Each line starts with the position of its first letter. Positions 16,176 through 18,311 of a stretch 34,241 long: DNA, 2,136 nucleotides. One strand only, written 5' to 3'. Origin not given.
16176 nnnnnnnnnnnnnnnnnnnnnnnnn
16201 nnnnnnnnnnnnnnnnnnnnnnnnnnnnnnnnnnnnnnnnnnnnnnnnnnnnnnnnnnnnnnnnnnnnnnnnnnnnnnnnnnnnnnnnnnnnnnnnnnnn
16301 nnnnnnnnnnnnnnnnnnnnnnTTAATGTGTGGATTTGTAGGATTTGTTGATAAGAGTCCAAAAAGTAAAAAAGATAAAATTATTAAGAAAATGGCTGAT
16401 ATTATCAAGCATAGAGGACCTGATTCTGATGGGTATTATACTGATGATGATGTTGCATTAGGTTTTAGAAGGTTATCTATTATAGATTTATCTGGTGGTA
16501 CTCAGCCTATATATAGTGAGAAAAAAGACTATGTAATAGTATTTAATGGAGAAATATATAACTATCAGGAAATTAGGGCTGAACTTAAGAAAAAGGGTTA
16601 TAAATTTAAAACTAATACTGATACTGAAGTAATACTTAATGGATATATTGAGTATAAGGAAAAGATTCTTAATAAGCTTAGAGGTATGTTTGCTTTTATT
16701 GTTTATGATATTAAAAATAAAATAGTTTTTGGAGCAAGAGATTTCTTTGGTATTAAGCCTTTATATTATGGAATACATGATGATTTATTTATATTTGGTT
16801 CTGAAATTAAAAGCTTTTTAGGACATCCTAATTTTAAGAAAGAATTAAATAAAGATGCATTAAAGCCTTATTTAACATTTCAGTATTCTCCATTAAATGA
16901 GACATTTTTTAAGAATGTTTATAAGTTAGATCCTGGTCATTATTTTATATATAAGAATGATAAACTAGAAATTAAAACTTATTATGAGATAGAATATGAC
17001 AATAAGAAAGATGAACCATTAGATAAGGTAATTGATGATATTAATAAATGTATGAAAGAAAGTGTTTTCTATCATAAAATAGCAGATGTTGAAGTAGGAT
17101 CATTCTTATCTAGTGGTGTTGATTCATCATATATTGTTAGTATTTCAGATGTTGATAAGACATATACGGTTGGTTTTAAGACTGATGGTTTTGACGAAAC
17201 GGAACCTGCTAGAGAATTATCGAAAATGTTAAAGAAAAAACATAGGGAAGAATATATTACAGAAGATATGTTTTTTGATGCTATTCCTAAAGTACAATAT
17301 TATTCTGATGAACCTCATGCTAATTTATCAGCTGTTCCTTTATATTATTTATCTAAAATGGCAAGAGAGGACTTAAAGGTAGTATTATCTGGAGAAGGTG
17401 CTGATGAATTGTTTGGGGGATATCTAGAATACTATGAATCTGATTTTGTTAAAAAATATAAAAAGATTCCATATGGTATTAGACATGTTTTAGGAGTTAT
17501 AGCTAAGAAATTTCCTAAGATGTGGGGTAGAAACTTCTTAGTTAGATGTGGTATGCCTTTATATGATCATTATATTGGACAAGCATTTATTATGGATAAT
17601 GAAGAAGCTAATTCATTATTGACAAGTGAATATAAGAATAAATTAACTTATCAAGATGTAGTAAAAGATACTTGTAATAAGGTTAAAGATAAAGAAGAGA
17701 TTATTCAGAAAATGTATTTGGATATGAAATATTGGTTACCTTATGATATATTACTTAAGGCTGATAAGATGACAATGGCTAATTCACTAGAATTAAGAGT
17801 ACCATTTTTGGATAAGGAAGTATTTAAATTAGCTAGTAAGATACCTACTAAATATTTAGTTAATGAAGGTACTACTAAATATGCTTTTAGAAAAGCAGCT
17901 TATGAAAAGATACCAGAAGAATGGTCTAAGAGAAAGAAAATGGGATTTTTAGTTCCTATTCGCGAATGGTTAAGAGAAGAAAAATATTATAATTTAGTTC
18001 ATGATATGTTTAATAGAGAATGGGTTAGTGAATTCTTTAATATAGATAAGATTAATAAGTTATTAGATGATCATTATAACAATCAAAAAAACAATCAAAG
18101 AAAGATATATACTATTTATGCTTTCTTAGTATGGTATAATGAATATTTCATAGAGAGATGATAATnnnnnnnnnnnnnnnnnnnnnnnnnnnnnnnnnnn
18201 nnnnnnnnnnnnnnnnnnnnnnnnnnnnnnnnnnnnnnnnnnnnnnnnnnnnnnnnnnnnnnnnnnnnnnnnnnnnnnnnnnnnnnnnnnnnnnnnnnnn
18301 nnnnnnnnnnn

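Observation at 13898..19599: Racemase / Asl-like ATP-grasp ligase / AsnB / MurE packed as one operon: candidate side-chain tailoring pathway with a PLP racemase where an Asp racemase is usual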

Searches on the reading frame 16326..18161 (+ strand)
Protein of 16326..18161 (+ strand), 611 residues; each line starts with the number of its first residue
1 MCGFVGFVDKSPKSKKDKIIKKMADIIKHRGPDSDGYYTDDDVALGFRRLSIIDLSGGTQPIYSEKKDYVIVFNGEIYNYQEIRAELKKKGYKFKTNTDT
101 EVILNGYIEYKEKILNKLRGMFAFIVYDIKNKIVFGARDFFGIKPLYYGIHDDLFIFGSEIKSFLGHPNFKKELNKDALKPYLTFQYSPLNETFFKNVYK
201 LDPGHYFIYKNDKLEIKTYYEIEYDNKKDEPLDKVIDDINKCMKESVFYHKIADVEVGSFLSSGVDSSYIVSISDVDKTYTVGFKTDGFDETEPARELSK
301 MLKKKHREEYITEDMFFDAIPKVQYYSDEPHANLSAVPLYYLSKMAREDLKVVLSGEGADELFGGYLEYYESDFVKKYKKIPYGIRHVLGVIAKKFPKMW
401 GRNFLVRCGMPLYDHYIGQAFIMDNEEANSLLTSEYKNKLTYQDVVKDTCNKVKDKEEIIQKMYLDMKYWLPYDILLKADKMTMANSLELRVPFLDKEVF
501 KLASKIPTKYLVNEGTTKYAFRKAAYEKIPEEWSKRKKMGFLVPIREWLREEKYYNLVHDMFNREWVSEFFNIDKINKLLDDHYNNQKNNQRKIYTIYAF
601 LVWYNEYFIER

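Call 6: search_protein_families(library=pfam, proteins=[window:16326-18161:+], max_evalue=0.01)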
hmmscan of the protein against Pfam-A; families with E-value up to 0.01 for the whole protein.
window:16326-18161:+ (611 aa): 4 families
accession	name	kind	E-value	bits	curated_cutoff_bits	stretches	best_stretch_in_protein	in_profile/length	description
PF00733.27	Asn_synthase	-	8.7e-84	282.6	21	1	241-604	4-353/354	Asparagine synthase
PF13537.11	GATase_7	-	7.7e-44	149.1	25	1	48-165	2-122/123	Glutamine amidotransferase domain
PF13522.11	GATase_6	-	2.5e-38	131.5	27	1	32-160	1-130/130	Glutamine amidotransferase domain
PF12481.13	DUF3700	-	1.6e-07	31.5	27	1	67-155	75-166/228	Aluminium induced protein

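Call 7: search_protein_families(library=ncbifam, proteins=[window:16326-18161:+], max_evalue=0.01)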
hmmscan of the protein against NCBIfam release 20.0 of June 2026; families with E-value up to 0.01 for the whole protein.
window:16326-18161:+ (611 aa): 9 families
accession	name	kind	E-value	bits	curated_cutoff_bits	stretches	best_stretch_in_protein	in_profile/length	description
TIGR01536.1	asn_synth_AEB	equivalog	1.9e-161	538.6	267.1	1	2-541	1-517/517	asparagine synthase (glutamine-hydrolyzing)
TIGR03108.1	eps_aminotran_1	hypoth_equivalog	4.1e-147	491.5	816.9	1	1-600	1-621/628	XrtA/PEP-CTERM system amidotransferase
TIGR03104.1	trio_amidotrans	equivalog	1.7e-102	343.6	570.1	2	1-370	1-384/589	N-acetylglutaminylglutamine amidotransferase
NF006949.0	PRK09431.1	equivalog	2.6e-92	310.2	499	3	1-166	1-167/554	asparagine synthase B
NF033535.1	lass_lactam_cya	exception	3e-61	207.8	525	2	1-361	1-374/668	lasso peptide isopeptide bond-forming cyclase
NF001484.0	PRK00331.1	subfamily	1.9e-15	56.3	381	1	61-176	87-210/601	isomerizing glutamine--fructose-6-phosphate transaminase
TIGR01135.1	glmS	equivalog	3.1e-13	49.1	418.05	1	61-174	86-207/607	glutamine--fructose-6-phosphate transaminase (isomerizing)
TIGR01134.1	purF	equivalog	9.7e-13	48.3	350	1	59-164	84-199/432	amidophosphoribosyltransferase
NF033561.1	macrolact_Ik_Al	subfamily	0.00088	18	300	0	188-363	146-331/561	albusnodin/ikarugamycin family macrolactam cyclase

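Call 93: search_dna_similar(query=window:16326-18158:+, collection=plasmids, mode=protein, max_evalue=1e-50, max_rows=30)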
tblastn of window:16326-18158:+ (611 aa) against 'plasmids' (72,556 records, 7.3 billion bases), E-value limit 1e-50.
Records with a match: 179; places in all: 192; records where one place covers at least 80% of the query: 174.
Best place of each record, by identity: <60% 179.
By first word of the organism name: Sinorhizobium 65; Bacillus 13; Azospirillum 9; Ensifer 8; Shinella 8; Mesorhizobium 6; Burkholderia 4; Streptomyces 4; Vibrio 3; Rhizobium 3; and 42 more.
By predicted mobility (MOB-suite, as given by PLSDB): non-mobilizable 102; mobilizable 54; conjugative 23.
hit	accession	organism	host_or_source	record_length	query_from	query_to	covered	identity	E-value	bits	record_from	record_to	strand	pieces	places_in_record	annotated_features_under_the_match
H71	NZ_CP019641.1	Planococcus lenghuensis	whole organism,crude oil-contamination ...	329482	1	608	100%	50.5%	0e+0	602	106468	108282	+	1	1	asnB: asparagine synthase (glutamine-hydrolyzing)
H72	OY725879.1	Subdoligranulum variabile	-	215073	1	610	100%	50.1%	0e+0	588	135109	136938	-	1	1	none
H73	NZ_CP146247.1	Sporosarcina psychrophila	cell culture,Middle part of the water ...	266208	1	608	100%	49.0%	0e+0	593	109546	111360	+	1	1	asnB: asparagine synthase (glutamine-hydrolyzing)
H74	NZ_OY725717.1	Collinsella aerofaciens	-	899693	1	610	100%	48.7%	4e-175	558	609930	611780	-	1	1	asnB: asparagine synthase (glutamine-hydrolyzing)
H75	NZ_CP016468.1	Latilactobacillus curvatus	cell culture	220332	1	608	100%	46.1%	1e-160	516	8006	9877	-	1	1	asnB: asparagine synthase (glutamine-hydrolyzing)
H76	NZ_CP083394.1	Lactobacillus crispatus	Homo sapiens,Whole organism,urine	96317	1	610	100%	45.5%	2e-158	510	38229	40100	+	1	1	asnB: asparagine synthase (glutamine-hydrolyzing)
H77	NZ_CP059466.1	Priestia megaterium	Prokaryotes,soil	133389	1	608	100%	43.5%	8e-139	454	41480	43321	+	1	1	asnB: asparagine synthase (glutamine-hydrolyzing)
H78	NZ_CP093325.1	Bacillus sp. N5-665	whole organism,peat soil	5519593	1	607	99%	43.5%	3e-135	443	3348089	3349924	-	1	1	none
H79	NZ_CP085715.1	Peribacillus asahii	single cell,soil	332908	1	607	99%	43.4%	6e-136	445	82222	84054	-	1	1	asnB: asparagine synthase (glutamine-hydrolyzing)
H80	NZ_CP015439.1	Anoxybacillus amylolyticus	Microbial isolate,soil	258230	1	608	100%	42.2%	3e-128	423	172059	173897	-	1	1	asnB: asparagine synthase (glutamine-hydrolyzing)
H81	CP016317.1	Bacillus cereus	cell culture,Korean fermented food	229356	1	608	100%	42.0%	4e-132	434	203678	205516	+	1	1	asparagine synthase (glutamine-hydrolyzing)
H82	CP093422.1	Bacillus paranthracis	cell culture,sufu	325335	1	608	100%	42.0%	4e-132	434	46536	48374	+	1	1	asnB: asparagine synthase (glutamine-hydrolyzing)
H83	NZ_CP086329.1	Bacillus pacificus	single cell culture,sludge from ...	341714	1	608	100%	42.0%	4e-132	434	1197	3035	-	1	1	asnB: asparagine synthase (glutamine-hydrolyzing)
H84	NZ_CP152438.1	Bacillus sp. BR3(2024)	-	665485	1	608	100%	42.0%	8e-132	433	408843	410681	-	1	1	asnB: asparagine synthase (glutamine-hydrolyzing)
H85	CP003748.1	Bacillus cereus FRI-35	-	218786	1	608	100%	42.0%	2e-131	432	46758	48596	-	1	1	asparagine synthase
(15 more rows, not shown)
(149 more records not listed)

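Call 94: get_annotated_region(hit=H74, flank=7000)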
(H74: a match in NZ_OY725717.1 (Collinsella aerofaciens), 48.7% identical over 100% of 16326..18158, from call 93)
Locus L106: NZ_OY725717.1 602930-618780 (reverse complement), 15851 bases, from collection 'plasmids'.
description: Collinsella aerofaciens strain Collinsella aerofaciens TSDC17.2-1.1 plasmid 6, complete sequence
organism: Collinsella aerofaciens (NCBI taxid 74426)
taxonomy: Bacteria; Actinomycetota; Coriobacteriia; Coriobacteriales; Coriobacteriaceae; Collinsella; Collinsella aerofaciens
host: -; source: -; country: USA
typing (MOB-suite, as given by PLSDB): non-mobilizable
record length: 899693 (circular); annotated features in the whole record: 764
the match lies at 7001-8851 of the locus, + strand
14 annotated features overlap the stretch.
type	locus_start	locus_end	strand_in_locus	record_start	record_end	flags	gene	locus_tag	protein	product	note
CDS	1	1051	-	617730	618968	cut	istA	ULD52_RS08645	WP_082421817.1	IS21 family transposase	-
CDS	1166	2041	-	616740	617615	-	-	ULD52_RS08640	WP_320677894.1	IS256 family transposase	-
CDS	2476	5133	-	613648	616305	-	-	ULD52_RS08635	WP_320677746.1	N-6 DNA methylase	GO:0006306 - DNA methylation [Evidence IEA]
CDS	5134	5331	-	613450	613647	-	-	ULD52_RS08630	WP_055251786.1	type II toxin-antitoxin system RelB/DinJ family antitoxin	GO:0006355 - regulation of DNA-templated transcription [Evidence IEA]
CDS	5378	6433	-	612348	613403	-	-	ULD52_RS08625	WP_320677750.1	IS1595 family transposase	-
CDS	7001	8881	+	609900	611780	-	asnB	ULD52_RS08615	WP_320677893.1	asparagine synthase (glutamine-hydrolyzing)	GO:0006529 - asparagine biosynthetic process [Evidence IEA]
CDS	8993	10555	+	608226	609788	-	-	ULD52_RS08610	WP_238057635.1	UDP-N-acetylmuramoyl-L-alanyl-D-glutamate--2, 6-diaminopimelate ligase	GO:0009252 - peptidoglycan biosynthetic process [Evidence IEA]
CDS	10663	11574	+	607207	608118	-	-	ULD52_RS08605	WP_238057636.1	HAD family hydrolase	GO:0008152 - metabolic process [Evidence IEA]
CDS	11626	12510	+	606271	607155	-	murI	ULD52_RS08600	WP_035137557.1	glutamate racemase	GO:0009252 - peptidoglycan biosynthetic process [Evidence IEA]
CDS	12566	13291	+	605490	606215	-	rph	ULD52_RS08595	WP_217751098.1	ribonuclease PH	GO:0008033 - tRNA processing [Evidence IEA]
CDS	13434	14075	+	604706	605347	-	rdgB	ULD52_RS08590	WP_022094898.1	RdgB/HAM1 family non-canonical purine NTP pyrophosphatase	GO:0006281 - DNA repair [Evidence IEA]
CDS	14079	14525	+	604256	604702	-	dtd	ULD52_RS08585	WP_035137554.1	D-aminoacyl-tRNA deacylase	GO:0008152 - metabolic process [Evidence IEA]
CDS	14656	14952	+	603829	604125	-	-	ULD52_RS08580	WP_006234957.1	Veg family protein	-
CDS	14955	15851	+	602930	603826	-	ispE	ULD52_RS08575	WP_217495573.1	4-(cytidine 5'-diphospho)-2-C-methyl-D-erythritol kinase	GO:0016114 - terpenoid biosynthetic process [Evidence IEA]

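Call 95: get_annotated_region(hit=H71, flank=6000)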
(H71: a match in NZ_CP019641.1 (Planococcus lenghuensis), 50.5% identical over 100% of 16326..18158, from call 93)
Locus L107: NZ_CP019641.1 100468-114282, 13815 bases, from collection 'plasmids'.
description: Planococcus lenghuensis strain Y42 plasmid unnamed1, complete sequence
organism: Planococcus lenghuensis (NCBI taxid 2213202)
taxonomy: Bacteria; Bacillota; Bacilli; Bacillales; Planococcaceae; Planococcus; Planococcus lenghuensis
host: -; source: whole organism,crude oil-contamination soil; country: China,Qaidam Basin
typing (MOB-suite, as given by PLSDB): mobilizable; replicon rep_cluster_367; relaxase MOBQ
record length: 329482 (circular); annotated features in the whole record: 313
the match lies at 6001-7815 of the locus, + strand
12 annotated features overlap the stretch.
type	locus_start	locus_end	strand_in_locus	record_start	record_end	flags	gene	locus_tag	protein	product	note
CDS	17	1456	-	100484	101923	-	-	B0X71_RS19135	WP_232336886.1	MATE family efflux transporter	GO:0006855 - xenobiotic transmembrane transport [Evidence IEA]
CDS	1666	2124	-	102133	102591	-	-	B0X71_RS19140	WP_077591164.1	DUF305 domain-containing protein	-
CDS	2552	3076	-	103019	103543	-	-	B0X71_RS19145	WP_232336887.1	hypothetical protein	-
CDS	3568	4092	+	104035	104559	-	-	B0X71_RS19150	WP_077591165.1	YetF domain-containing protein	-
CDS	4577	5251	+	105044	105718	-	-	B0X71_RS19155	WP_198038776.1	response regulator transcription factor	GO:0000160 - phosphorelay signal transduction system [Evidence IEA]; GO:0006355 - regulation of DNA-templated ...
CDS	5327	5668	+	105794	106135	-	-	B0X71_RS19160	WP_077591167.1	helix-turn-helix transcriptional regulator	-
CDS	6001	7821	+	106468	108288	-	asnB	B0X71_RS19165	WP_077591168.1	asparagine synthase (glutamine-hydrolyzing)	GO:0006529 - asparagine biosynthetic process [Evidence IEA]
CDS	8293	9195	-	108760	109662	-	-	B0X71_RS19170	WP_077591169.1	metallophosphoesterase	-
CDS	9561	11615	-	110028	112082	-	-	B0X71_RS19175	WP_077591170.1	DUF3883 domain-containing protein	-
CDS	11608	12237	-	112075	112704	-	-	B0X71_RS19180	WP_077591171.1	hypothetical protein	-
CDS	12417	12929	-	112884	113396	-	-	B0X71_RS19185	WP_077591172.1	hypothetical protein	-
CDS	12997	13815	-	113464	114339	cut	-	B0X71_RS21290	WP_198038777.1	hypothetical protein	-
